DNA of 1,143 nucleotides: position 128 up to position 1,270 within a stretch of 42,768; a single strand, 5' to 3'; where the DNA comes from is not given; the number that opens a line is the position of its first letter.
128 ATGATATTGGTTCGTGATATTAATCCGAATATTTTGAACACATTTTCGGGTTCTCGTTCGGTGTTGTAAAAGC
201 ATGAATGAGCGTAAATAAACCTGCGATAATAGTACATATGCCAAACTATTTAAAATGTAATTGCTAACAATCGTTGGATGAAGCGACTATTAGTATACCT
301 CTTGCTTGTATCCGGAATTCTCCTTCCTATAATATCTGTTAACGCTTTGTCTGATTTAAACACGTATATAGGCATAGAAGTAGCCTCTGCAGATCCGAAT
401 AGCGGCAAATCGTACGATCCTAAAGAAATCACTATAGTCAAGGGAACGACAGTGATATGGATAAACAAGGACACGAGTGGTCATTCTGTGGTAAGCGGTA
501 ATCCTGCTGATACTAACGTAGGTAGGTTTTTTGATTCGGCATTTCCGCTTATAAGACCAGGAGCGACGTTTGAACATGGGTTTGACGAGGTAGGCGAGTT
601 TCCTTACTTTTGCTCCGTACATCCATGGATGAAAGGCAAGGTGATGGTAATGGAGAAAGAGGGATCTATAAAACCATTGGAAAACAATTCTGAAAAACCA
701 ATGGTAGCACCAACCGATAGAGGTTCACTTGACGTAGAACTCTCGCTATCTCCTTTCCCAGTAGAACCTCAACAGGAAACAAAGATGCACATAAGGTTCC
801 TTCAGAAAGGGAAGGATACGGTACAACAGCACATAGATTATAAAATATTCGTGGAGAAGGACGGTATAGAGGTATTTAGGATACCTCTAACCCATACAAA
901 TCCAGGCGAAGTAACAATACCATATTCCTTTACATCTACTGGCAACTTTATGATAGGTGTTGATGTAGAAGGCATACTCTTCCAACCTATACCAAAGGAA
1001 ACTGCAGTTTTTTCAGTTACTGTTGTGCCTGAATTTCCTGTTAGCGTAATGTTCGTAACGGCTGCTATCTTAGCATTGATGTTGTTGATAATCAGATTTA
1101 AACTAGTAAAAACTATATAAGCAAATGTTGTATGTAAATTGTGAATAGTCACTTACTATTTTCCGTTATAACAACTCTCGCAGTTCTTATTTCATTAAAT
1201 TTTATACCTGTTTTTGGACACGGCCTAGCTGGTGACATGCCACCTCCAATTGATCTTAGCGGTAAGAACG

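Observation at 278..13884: Ten-gene cell-surface copper/metal island built from one recurring Ig-like module, N-terminal-His proteins and PEF-CTERM anchors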

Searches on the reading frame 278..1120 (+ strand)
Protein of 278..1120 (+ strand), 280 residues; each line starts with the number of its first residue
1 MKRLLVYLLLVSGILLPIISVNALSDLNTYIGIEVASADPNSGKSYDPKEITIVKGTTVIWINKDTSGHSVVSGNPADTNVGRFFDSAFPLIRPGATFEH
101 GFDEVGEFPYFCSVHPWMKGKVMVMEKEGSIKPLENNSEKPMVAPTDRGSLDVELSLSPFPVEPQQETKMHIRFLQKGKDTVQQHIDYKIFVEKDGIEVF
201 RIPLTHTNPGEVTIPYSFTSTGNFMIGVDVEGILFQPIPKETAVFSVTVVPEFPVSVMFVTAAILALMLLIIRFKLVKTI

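Call 3: search_protein_families(library=pfam, proteins=[window:278-1120:+], max_evalue=0.1)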
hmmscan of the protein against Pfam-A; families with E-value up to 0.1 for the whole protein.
window:278-1120:+ (280 aa): 3 families
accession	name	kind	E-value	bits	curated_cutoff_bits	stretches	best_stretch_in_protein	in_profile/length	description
PF00127.26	Copper-bind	-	6.8e-10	39.7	21.2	1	44-124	12-98/99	Copper binding proteins, plastocyanin/azurin family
PF13473.12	Cupredoxin_1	-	1.2e-05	25.7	27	1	44-124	30-104/104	Cupredoxin-like domain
PF14242.11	DUF4342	-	0.07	13.6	25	1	171-205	12-46/81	Domain of unknown function (DUF4342)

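Call 5: search_protein_families(library=ncbifam, proteins=[window:278-1120:+], max_evalue=1)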
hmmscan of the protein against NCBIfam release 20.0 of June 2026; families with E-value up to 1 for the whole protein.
window:278-1120:+ (280 aa): 4 families
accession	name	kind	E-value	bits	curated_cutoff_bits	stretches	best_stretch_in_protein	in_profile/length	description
TIGR02657.1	amicyanin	equivalog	2.8e-10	40.4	110.2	1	46-124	8-82/83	amicyanin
TIGR03102.1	halo_cynanin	subfamily_domain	1.3e-08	34.9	93.8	1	33-124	26-114/115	halocyanin domain-containing protein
TIGR02656.1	cyanin_plasto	equivalog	2.9e-08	34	87.85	1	44-124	12-98/99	plastocyanin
TIGR04374.1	small_w_EgtBD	hypoth_equivalog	0.11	12.6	70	1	120-144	45-69/73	hercynine metabolism small protein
